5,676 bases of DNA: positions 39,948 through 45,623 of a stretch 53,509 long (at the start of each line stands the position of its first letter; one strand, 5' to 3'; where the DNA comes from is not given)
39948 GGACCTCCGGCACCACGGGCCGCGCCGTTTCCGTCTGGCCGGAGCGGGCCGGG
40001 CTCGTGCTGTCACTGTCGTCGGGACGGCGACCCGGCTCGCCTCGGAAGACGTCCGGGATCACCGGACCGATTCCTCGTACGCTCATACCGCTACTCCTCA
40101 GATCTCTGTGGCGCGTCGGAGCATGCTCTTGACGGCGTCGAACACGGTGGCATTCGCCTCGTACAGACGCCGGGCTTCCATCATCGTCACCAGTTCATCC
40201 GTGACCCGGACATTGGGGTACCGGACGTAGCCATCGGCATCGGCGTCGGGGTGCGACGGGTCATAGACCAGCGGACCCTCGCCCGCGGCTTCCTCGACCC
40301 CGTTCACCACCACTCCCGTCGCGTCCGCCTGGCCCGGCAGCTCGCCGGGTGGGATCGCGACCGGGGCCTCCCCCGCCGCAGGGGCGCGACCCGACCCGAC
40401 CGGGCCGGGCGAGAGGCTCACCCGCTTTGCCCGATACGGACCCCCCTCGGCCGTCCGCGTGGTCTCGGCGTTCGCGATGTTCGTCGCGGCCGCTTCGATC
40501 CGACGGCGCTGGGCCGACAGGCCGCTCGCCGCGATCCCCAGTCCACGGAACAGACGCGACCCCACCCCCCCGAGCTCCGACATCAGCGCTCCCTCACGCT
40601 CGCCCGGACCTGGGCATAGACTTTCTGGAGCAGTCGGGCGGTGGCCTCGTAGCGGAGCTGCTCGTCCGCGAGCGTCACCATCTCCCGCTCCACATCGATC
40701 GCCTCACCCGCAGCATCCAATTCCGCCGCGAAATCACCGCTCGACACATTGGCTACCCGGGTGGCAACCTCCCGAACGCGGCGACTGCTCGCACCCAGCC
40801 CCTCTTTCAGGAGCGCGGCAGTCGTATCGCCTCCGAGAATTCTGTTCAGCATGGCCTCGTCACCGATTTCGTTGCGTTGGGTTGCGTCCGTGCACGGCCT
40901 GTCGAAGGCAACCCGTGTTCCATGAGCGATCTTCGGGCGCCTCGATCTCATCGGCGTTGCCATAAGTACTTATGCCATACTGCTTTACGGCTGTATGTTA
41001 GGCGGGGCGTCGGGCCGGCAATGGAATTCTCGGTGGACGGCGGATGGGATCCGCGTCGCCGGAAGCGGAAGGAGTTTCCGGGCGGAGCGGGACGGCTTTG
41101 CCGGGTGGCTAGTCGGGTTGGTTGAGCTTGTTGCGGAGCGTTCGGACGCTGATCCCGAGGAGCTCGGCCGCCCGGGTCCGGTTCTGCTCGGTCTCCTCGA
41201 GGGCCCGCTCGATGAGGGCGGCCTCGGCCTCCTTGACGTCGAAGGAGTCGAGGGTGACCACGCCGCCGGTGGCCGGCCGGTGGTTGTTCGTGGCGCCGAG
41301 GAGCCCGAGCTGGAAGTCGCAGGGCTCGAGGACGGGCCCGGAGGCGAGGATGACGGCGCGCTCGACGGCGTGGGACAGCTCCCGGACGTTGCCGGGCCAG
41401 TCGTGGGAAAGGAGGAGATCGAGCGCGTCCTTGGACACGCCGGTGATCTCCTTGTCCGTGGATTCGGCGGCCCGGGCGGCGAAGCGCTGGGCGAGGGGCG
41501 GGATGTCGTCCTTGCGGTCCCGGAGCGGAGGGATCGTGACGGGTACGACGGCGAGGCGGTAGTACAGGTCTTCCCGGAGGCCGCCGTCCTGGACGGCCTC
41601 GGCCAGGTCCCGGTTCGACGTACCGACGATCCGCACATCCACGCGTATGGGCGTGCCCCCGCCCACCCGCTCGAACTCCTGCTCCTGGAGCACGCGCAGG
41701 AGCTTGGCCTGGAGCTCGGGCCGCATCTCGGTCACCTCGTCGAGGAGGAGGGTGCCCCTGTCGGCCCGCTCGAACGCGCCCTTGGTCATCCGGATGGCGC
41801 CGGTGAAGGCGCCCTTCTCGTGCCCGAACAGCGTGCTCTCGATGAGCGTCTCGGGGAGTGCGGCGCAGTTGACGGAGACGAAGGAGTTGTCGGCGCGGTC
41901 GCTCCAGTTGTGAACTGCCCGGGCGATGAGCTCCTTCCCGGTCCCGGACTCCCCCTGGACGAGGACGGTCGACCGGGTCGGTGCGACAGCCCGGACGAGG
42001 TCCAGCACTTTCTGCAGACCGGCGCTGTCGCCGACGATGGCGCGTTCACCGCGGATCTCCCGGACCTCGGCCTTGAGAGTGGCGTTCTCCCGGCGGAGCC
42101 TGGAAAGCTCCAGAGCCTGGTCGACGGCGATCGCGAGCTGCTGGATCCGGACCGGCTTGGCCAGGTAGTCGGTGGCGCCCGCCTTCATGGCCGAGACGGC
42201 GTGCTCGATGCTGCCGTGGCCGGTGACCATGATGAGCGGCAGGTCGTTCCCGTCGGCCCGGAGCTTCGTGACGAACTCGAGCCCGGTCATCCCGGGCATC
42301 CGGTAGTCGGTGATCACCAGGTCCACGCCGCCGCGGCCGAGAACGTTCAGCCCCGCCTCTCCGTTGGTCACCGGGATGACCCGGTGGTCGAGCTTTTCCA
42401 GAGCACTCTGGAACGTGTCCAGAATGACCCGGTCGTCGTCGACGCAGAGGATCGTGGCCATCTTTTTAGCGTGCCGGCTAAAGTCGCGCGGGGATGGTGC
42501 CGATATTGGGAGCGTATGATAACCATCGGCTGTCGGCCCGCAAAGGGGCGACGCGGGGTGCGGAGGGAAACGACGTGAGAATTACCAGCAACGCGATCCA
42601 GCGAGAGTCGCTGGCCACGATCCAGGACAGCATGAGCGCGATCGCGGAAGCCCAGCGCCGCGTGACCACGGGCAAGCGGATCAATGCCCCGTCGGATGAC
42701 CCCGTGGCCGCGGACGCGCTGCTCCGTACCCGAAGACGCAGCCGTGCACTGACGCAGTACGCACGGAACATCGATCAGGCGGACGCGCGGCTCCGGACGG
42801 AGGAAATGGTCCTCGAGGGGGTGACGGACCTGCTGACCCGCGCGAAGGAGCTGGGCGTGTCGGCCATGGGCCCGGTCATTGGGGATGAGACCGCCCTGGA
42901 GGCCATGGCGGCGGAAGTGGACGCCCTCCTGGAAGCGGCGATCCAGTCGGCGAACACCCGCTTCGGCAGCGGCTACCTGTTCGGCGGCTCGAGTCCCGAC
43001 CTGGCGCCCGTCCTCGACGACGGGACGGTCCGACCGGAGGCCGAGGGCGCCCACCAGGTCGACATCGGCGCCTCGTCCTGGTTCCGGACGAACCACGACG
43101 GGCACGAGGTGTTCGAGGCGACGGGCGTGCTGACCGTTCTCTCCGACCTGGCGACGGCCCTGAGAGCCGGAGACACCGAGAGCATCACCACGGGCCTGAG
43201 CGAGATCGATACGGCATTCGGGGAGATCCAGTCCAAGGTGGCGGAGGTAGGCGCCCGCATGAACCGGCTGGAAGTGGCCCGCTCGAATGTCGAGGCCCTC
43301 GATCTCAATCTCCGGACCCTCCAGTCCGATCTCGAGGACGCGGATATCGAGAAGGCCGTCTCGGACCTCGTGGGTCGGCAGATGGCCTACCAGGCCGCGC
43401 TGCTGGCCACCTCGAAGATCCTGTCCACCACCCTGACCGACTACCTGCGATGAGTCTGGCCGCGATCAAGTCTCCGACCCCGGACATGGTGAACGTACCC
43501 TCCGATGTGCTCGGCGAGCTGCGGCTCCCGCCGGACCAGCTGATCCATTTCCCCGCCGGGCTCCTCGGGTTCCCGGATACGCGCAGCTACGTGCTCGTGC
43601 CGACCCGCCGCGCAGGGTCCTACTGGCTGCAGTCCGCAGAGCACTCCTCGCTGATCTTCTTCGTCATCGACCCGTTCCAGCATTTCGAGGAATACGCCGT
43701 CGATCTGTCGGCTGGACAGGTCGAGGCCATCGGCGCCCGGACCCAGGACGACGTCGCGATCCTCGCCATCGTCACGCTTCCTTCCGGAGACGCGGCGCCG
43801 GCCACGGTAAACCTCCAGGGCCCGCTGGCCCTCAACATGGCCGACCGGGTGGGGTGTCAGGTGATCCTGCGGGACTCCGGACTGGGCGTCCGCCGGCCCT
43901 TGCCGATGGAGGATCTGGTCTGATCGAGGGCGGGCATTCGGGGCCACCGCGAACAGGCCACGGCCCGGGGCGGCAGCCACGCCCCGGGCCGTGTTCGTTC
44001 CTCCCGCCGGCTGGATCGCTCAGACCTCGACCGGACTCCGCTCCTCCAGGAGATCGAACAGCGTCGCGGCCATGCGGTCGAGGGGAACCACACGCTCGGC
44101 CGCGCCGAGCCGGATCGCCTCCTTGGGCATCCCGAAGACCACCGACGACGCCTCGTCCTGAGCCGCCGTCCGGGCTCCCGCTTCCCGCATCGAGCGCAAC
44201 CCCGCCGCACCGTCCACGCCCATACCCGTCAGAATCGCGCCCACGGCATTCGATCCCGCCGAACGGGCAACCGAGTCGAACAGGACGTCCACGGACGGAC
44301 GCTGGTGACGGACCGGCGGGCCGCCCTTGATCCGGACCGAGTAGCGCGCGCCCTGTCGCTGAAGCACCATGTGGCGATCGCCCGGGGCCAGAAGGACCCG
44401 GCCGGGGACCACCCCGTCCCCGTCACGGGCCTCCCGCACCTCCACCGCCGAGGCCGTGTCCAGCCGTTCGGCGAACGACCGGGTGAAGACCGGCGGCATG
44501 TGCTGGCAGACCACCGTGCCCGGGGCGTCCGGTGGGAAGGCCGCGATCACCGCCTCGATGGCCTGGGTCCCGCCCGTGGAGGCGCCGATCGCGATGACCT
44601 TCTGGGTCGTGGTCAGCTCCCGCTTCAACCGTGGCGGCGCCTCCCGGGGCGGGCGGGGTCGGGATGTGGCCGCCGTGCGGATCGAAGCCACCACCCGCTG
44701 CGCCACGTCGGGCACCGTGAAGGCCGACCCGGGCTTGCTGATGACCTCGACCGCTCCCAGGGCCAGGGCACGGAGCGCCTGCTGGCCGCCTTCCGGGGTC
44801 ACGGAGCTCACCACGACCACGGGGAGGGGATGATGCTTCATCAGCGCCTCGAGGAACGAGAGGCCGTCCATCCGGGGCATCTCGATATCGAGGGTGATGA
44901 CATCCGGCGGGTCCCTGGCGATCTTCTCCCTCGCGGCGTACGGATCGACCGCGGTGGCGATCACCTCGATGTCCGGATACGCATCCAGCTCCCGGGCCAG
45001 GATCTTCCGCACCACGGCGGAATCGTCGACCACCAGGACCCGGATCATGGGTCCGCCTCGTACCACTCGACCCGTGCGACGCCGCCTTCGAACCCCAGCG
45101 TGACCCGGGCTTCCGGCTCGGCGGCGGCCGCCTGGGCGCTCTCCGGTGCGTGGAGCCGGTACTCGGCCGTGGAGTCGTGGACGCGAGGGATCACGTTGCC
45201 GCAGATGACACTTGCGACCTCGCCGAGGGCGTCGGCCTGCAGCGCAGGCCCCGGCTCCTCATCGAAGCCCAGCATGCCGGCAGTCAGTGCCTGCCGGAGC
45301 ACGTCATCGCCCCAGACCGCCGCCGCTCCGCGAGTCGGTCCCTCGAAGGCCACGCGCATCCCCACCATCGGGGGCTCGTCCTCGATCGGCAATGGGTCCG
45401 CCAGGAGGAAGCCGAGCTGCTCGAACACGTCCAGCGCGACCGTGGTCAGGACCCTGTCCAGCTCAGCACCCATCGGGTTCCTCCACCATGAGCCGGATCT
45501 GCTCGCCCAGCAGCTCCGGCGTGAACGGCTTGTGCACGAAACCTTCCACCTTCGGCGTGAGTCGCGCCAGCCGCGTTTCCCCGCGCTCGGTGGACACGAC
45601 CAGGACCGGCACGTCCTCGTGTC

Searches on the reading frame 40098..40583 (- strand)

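Call 30: search_protein_families(library=pfam, proteins=[window:40098-40583:-], max_evalue=0.001)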
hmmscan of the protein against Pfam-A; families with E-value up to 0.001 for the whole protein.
window:40098-40583:- (161 aa): 2 families
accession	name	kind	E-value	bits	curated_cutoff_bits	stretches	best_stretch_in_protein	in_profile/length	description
PF06429.18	Flg_bbr_C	-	4.8e-11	42.4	23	1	117-160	2-45/46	Flagellar basal body rod FlgEFG protein C-terminal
PF00460.25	Flg_bb_rod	-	2.1e-06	28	20.7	1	17-42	3-28/31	Flagella basal body rod protein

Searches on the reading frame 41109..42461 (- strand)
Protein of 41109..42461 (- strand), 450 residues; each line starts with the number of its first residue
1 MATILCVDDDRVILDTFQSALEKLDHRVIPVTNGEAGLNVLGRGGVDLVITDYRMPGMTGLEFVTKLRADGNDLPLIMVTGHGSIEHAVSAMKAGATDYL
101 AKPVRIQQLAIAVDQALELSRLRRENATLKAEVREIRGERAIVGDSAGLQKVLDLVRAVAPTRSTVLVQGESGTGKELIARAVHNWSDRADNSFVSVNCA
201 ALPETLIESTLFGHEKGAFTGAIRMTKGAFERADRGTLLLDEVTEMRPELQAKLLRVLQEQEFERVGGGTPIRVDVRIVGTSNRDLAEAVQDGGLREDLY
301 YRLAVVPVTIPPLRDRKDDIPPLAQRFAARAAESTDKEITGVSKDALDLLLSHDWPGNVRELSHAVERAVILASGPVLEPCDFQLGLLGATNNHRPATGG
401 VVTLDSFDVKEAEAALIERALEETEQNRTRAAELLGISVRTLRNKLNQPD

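Call 32: search_protein_families(library=pfam, proteins=[window:41109-42461:-], max_evalue=0.001)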
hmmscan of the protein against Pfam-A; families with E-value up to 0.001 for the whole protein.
window:41109-42461:- (450 aa): 11 families
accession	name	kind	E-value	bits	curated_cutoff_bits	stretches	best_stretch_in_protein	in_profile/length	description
PF00158.32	Sigma54_activat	-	5.2e-68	228.4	20.2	1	142-308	1-167/168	Sigma-54 interaction domain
PF00072.30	Response_reg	-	2.1e-28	99.1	30.2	1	4-113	1-110/111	Response regulator receiver domain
PF25601.1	AAA_lid_14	-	2.1e-24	85.6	27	1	314-395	1-82/87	AAA+ ATPase lid domain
PF14532.12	Sigma54_activ_2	-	4.9e-18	66.1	25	1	143-313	1-138/138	Sigma-54 interaction domain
PF02954.25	HTH_8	-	1.2e-11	44.5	22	1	410-447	3-40/42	Bacterial regulatory protein, Fis family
PF07728.20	AAA_5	-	1.3e-08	35.4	22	1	166-284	2-123/139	AAA domain (dynein-related subfamily)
PF13191.12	AAA_16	-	3.2e-05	24.9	32.6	1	149-260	9-122/167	AAA ATPase domain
PF00493.29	MCM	-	6.6e-05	22.6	23.3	0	164-263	58-150/224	MCM P-loop domain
PF07724.20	AAA_2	-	0.00013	22.5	27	1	164-283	4-124/166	AAA domain (Cdc48 subfamily)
PF00004.35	AAA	-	0.00063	20.6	21.2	0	166-284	1-110/131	ATPase family associated with various cellular activities (AAA)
PF13401.12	AAA_22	-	0.00092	20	27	0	163-254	5-104/130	AAA domain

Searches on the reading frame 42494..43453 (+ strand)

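Call 32: search_protein_families(library=pfam, proteins=[window:42494-43453:+], max_evalue=0.001)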
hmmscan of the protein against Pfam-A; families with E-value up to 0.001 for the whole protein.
window:42494-43453:+ (319 aa): 2 families
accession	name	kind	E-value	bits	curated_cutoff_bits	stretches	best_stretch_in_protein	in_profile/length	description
PF00669.25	Flagellin_N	-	8.7e-17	61.9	26.6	1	30-166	1-137/139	Bacterial flagellin N-terminal helical region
PF00700.27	Flagellin_C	-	1.1e-10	42.1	23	1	236-318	2-86/86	Bacterial flagellin C-terminal helical region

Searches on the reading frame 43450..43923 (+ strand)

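Call 32: search_protein_families(library=pfam, proteins=[window:43450-43923:+], max_evalue=0.001)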
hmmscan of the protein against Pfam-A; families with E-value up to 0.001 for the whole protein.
window:43450-43923:+ (157 aa): 1 family
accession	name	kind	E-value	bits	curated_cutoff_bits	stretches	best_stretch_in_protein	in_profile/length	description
PF02623.20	FliW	-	5.3e-33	113.9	25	1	32-151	1-122/122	FliW protein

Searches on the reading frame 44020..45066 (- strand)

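Call 32: search_protein_families(library=pfam, proteins=[window:44020-45066:-], max_evalue=0.001)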
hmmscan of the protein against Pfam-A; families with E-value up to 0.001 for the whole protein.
window:44020-45066:- (348 aa): 2 families
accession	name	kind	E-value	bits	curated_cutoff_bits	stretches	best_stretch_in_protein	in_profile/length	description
PF01339.22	CheB_methylest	-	3.1e-63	213.1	24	1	158-336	1-174/174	CheB methylesterase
PF00072.30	Response_reg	-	2.5e-20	73.2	30.2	1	10-113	1-101/111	Response regulator receiver domain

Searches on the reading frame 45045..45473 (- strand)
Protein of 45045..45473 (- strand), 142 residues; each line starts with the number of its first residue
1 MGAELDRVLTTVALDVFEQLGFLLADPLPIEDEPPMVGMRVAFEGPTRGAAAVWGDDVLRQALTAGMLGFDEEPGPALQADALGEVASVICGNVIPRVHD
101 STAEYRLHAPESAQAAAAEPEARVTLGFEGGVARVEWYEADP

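Call 32: search_protein_families(library=pfam, proteins=[window:45045-45473:-], max_evalue=0.001)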
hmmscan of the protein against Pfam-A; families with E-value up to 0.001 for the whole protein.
window:45045-45473:- (142 aa): 1 family
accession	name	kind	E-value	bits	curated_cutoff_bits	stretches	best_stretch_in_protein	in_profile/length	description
PF13690.11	CheX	-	1.1e-05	25.8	27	1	39-111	3-71/94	Chemotaxis phosphatase CheX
